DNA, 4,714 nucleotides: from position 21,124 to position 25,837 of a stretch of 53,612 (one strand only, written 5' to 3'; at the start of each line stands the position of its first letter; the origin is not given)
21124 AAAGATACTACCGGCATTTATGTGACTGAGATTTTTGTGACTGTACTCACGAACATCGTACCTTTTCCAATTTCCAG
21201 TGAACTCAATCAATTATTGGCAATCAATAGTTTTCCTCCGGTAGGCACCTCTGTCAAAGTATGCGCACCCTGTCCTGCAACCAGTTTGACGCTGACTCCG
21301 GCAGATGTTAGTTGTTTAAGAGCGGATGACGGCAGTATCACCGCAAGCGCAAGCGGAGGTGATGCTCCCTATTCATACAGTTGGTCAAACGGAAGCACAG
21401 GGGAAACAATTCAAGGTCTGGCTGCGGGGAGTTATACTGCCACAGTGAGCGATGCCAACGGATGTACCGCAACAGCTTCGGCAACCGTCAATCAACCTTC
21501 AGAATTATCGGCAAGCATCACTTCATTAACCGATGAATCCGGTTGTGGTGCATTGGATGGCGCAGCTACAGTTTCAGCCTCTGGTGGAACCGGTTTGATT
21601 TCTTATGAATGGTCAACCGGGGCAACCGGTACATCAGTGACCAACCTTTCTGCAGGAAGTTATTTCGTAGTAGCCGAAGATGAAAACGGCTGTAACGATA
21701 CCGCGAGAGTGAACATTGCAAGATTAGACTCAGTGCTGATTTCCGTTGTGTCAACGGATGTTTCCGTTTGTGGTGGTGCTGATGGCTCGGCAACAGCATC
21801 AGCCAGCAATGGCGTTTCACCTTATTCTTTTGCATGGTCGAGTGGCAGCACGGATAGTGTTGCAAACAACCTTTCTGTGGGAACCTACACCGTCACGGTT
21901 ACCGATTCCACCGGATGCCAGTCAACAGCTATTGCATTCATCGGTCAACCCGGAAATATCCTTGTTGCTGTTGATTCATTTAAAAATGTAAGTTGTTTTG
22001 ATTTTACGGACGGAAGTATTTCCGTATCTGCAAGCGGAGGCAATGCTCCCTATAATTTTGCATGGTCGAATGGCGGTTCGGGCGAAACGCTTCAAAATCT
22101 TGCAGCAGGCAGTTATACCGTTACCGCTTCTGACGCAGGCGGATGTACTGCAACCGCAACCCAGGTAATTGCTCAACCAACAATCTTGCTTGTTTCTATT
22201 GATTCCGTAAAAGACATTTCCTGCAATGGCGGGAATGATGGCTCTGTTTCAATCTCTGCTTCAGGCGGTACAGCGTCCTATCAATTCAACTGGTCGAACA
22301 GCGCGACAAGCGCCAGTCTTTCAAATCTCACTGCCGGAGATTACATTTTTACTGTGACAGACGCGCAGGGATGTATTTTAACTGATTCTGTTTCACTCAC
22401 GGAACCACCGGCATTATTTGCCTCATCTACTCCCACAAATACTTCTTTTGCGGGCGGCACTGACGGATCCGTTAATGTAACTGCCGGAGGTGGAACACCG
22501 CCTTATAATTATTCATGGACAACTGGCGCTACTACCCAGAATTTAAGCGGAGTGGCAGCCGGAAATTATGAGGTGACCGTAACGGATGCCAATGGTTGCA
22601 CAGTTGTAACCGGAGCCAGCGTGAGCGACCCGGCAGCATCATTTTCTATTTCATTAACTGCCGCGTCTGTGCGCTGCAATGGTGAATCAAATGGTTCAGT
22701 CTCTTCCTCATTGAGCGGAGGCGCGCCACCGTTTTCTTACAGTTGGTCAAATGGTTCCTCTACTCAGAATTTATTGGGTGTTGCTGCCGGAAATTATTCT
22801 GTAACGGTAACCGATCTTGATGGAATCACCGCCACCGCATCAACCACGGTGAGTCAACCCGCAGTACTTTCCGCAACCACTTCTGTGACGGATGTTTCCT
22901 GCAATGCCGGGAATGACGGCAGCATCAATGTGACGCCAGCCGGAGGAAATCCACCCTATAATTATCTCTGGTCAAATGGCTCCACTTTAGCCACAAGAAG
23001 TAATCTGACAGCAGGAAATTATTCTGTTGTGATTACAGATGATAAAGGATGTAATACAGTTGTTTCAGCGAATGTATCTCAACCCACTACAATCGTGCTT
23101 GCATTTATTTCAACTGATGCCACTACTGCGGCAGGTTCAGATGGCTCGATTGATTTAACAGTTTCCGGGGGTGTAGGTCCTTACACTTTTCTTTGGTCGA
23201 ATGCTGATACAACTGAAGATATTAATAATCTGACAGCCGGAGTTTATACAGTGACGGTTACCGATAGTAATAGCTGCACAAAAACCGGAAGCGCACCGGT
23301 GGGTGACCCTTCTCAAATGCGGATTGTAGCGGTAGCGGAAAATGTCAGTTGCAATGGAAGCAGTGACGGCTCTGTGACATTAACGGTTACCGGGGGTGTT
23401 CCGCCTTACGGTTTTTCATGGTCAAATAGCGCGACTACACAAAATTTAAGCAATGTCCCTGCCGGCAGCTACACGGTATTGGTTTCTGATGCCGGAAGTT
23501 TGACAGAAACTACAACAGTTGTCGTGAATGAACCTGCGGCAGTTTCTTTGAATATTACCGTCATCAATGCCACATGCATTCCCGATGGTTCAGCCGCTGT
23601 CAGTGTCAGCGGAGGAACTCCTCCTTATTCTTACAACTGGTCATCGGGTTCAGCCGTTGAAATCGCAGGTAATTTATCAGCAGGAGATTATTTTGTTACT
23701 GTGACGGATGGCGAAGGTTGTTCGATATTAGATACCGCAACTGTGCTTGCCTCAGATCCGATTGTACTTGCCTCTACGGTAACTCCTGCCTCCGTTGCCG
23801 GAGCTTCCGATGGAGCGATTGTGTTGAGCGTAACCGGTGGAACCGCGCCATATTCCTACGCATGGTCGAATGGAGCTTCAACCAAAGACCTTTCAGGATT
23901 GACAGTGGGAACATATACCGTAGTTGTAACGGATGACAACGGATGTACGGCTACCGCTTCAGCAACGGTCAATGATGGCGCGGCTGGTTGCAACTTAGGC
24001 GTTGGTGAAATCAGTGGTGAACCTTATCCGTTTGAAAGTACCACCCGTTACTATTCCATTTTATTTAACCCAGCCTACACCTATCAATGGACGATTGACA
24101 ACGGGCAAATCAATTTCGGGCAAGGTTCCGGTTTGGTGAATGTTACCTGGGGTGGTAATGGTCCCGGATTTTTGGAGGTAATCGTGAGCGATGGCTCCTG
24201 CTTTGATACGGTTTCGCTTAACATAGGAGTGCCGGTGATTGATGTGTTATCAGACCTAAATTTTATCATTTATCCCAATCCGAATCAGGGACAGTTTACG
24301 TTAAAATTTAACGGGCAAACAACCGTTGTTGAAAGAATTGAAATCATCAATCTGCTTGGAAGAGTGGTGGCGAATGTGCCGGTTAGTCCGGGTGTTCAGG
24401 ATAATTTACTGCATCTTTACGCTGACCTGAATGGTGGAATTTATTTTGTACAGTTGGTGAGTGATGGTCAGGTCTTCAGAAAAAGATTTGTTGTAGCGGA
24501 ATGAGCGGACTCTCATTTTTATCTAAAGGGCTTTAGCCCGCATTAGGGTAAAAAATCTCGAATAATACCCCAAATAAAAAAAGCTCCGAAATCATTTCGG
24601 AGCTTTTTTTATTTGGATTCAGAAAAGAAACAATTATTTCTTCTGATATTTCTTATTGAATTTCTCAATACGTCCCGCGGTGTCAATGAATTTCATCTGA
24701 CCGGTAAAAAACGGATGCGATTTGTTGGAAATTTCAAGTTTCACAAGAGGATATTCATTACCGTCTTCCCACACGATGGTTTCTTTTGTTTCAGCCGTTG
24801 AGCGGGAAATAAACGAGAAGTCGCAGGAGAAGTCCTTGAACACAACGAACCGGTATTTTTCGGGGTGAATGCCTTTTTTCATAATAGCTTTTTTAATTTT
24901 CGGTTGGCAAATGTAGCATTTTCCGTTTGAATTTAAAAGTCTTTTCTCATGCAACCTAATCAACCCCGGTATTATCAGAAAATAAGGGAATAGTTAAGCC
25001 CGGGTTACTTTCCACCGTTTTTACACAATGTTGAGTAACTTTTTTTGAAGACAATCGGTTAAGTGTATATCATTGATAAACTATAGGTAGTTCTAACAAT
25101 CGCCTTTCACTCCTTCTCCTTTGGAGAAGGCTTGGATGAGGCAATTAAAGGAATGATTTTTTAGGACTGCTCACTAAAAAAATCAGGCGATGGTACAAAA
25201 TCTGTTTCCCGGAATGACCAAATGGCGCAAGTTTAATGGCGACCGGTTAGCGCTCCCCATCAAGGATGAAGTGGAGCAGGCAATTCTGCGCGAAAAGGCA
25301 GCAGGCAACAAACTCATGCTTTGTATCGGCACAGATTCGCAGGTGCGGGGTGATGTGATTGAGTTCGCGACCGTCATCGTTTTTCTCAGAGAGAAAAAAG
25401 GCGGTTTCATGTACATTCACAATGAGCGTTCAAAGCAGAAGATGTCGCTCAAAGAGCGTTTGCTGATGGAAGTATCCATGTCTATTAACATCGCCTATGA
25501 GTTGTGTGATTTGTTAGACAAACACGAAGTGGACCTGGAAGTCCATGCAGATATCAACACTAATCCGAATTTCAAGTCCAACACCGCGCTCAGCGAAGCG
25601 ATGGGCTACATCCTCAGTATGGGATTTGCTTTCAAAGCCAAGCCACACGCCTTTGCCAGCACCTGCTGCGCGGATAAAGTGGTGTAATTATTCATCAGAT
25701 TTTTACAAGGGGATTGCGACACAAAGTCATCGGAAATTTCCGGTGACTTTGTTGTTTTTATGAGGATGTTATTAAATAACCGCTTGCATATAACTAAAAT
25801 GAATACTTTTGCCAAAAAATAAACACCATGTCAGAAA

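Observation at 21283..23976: Cysteine covariation predicts inter-repeat disulfides and programmed hinges in the SprB-repeat adhesin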

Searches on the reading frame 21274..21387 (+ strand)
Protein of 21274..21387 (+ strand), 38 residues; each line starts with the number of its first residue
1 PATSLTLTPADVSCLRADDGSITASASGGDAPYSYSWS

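Call 67: search_solved_structures(query=A4, max_evalue=10, show_alignments=0)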
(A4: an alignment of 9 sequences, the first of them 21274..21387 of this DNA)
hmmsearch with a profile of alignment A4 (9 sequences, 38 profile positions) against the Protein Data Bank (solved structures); distinct sequences matched with E-value up to 10: 3.
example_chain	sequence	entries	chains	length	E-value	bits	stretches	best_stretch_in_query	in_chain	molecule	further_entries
8zvi_a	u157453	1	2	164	0.00068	22.7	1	23-37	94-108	Decoration protein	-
5lxk_A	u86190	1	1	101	0.012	18.6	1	23-37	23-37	Decoration protein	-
8boj_A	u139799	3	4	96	0.35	14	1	18-35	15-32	Leucine-rich repeat-containing protein 1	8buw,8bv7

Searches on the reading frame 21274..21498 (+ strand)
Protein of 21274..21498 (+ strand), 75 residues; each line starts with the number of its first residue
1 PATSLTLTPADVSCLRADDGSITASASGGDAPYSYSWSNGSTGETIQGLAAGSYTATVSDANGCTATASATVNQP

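Call 60: search_solved_structures(query=A3, max_evalue=10, show_alignments=0)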
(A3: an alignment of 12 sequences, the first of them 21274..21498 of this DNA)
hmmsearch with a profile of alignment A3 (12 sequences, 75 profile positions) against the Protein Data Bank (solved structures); distinct sequences matched with E-value up to 10: 24.
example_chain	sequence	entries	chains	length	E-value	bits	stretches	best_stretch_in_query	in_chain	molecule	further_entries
5lxk_A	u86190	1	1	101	2.9e-06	30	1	9-67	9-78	Decoration protein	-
8zvi_a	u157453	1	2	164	9.3e-06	28.4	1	10-66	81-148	Decoration protein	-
9occ_A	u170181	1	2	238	4.9e-05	26.1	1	10-62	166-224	Putative neck whiskers protein gp24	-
9e99_J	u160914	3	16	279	0.0012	21.6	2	50-67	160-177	32 kDa protein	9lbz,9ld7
9flp_A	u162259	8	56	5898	0.0082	18.9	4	47-73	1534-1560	The grappling hook protein A in the bacterium Aureispira sp. CCB-QB1 | The grappling hook protein A (GhpA) in the bacterium Aureispira sp. CCB-QB1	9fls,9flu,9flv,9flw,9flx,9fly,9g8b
2y72_A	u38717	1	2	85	0.021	17.6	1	33-72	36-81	COLLAGENASE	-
4jrw_A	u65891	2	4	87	0.022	17.5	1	33-72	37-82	Collagenase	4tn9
4aqo_A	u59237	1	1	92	0.025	17.4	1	33-72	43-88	COLLAGENASE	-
7y5j_A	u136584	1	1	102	0.029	17.2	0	23-37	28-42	Down Syndrome Cell Adhesion Molecules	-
9d7z_J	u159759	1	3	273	0.055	16.3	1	16-72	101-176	Ig-like domain-containing protein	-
3shs_A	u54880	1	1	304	0.11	15.3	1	9-70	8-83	Hoc head outer capsid protein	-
6nz0_Z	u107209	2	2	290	0.17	14.7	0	53-72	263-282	Dyslexia-associated protein KIAA0319-like protein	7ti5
1ayx_A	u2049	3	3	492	0.32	13.8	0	14-46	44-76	GLUCOAMYLASE | Glucoamylase GLU1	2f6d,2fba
2yrl_A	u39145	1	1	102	0.46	13.3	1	41-72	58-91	KIAA1837 protein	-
4l9d_A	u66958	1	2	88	0.48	13.3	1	26-73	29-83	Protease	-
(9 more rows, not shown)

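Call 61: search_solved_structures(query=A3, max_evalue=0.01, show_alignments=5)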
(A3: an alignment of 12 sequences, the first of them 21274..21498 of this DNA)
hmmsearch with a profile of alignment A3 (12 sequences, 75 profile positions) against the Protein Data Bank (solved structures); distinct sequences matched with E-value up to 0.01: 5.
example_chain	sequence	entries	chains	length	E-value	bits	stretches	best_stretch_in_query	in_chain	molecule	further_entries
5lxk_A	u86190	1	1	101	2.9e-06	30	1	9-67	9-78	Decoration protein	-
8zvi_a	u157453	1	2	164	9.3e-06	28.4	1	10-66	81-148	Decoration protein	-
9occ_A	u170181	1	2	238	4.9e-05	26.1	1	10-62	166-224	Putative neck whiskers protein gp24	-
9e99_J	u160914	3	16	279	0.0012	21.6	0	50-67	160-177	32 kDa protein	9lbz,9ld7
9flp_A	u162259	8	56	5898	0.0082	18.9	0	47-73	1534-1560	The grappling hook protein A in the bacterium Aureispira sp. CCB-QB1 | The grappling hook protein A (GhpA) in the bacterium Aureispira sp. CCB-QB1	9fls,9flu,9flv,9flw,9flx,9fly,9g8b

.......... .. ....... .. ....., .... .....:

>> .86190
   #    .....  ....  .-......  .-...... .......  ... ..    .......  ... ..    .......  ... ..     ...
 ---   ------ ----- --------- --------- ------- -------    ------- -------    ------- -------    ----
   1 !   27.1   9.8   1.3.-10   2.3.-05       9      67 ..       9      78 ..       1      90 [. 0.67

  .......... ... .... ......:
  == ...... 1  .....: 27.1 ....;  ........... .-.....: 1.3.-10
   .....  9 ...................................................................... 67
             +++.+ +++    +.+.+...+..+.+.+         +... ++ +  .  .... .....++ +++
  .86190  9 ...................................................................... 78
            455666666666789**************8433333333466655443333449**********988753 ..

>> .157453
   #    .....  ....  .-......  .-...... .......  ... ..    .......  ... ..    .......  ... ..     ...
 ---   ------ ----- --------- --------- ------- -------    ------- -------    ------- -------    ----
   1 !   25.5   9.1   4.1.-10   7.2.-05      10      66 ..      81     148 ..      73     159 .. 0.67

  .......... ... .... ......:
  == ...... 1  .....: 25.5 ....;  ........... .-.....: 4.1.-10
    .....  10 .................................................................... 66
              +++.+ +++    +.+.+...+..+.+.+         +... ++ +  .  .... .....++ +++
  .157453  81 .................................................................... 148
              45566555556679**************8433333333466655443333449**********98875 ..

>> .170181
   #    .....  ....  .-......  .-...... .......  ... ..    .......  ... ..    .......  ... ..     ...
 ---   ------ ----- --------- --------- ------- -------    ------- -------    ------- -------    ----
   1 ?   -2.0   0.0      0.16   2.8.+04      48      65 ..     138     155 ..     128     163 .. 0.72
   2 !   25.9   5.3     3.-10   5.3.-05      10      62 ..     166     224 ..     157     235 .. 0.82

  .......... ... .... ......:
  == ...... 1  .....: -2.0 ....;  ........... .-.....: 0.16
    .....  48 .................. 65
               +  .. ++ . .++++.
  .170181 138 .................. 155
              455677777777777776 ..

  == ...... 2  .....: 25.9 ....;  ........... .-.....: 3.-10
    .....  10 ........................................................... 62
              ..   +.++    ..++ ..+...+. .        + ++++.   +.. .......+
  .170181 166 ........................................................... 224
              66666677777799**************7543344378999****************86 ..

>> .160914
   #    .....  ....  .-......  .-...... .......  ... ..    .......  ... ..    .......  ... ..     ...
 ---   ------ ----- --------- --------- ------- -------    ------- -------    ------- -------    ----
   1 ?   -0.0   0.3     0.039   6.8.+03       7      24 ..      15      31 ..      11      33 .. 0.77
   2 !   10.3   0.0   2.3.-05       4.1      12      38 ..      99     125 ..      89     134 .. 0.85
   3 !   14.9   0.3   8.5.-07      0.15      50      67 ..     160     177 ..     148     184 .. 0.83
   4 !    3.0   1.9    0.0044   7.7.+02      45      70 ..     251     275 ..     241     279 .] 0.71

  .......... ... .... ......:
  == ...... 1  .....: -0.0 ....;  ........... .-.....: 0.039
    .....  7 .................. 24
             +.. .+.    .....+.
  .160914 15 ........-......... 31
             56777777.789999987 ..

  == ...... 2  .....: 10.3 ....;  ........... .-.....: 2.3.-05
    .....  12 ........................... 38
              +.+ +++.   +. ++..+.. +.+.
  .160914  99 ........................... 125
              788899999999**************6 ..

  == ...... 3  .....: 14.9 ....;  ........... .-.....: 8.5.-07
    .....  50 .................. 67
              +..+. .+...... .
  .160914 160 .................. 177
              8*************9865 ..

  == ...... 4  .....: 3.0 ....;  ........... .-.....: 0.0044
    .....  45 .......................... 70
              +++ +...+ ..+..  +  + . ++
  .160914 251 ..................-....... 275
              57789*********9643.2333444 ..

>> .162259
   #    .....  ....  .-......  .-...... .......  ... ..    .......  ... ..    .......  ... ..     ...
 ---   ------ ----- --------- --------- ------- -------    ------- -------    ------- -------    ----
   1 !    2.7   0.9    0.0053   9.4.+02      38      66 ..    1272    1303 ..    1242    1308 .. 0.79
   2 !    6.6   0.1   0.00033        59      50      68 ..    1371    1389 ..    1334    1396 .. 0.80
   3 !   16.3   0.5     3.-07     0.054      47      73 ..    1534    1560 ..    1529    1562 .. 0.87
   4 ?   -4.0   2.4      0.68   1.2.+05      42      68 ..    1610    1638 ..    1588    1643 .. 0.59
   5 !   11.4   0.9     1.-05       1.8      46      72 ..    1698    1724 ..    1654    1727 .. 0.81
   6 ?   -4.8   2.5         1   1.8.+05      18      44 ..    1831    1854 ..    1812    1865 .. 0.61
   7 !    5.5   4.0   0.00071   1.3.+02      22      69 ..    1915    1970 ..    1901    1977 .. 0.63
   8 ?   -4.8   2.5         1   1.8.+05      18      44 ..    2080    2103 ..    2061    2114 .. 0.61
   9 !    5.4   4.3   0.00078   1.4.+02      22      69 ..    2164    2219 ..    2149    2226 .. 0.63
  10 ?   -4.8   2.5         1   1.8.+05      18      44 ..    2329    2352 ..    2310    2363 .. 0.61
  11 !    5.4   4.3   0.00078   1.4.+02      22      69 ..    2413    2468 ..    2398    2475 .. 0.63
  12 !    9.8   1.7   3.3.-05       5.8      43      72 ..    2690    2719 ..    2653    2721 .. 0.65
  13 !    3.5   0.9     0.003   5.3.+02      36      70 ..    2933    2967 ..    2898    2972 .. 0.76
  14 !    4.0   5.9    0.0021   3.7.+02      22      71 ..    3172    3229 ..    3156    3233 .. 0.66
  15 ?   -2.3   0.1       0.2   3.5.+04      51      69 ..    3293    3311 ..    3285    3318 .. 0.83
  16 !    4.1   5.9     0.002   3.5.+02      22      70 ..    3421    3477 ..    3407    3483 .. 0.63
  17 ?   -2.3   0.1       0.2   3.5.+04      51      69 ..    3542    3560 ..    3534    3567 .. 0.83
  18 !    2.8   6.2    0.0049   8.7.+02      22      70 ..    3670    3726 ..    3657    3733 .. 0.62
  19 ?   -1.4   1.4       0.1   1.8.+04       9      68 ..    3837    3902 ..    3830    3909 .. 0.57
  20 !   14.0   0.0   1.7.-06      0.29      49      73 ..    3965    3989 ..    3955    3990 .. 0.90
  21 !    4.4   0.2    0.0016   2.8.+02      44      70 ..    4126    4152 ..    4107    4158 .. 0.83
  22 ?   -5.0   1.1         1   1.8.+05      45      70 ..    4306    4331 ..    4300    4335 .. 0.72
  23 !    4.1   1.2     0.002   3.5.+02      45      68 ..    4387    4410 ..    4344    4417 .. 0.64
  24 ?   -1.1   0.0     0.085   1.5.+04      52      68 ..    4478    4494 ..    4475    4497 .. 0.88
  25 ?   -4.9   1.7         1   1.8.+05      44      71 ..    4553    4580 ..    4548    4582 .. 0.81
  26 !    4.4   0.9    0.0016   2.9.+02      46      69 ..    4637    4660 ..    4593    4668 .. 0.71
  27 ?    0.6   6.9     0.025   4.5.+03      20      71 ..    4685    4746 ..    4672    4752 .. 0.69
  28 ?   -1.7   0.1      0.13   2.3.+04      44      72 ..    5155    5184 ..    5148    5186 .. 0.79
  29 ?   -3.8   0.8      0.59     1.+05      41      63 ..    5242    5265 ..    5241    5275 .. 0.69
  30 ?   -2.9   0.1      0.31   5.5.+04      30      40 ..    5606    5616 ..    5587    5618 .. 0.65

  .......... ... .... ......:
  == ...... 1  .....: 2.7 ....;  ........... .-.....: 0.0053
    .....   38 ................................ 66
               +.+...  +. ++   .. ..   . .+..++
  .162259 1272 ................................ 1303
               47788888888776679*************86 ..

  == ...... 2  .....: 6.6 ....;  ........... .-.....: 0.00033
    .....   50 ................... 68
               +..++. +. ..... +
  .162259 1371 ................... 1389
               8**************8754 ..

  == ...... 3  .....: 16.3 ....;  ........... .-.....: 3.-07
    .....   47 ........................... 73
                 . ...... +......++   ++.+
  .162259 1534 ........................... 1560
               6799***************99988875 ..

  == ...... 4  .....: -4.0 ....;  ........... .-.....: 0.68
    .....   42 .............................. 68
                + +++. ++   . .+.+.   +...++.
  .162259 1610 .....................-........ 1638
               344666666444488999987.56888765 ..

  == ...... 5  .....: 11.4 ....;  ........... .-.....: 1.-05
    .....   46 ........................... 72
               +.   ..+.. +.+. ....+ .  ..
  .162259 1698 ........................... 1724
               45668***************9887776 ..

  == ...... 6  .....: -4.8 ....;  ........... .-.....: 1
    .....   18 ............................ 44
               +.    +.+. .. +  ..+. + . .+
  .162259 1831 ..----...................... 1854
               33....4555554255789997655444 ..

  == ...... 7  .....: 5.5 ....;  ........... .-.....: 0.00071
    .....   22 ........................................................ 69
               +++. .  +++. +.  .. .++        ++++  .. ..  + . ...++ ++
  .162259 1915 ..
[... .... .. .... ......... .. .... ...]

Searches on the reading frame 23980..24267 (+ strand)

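Call 58: search_protein_families(library=pfam, proteins=[window:23980-24267:+], max_evalue=1)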
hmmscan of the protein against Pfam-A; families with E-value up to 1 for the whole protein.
window:23980-24267:+ (96 aa): 1 family
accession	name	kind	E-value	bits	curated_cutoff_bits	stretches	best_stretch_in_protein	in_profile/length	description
PF19408.5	PKD_6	-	0.0026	18.5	25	1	10-74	7-72/82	PKD-like domain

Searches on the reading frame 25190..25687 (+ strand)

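Call 26: search_protein_families(library=pfam, proteins=[window:25190-25687:+], max_evalue=0.001)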
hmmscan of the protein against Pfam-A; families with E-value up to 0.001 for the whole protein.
window:25190-25687:+ (165 aa): 1 family
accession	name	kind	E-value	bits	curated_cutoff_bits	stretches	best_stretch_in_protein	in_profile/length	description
PF04308.18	RNaseH_like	-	2.1e-36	125.5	25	1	36-164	12-143/145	Ribonuclease H-like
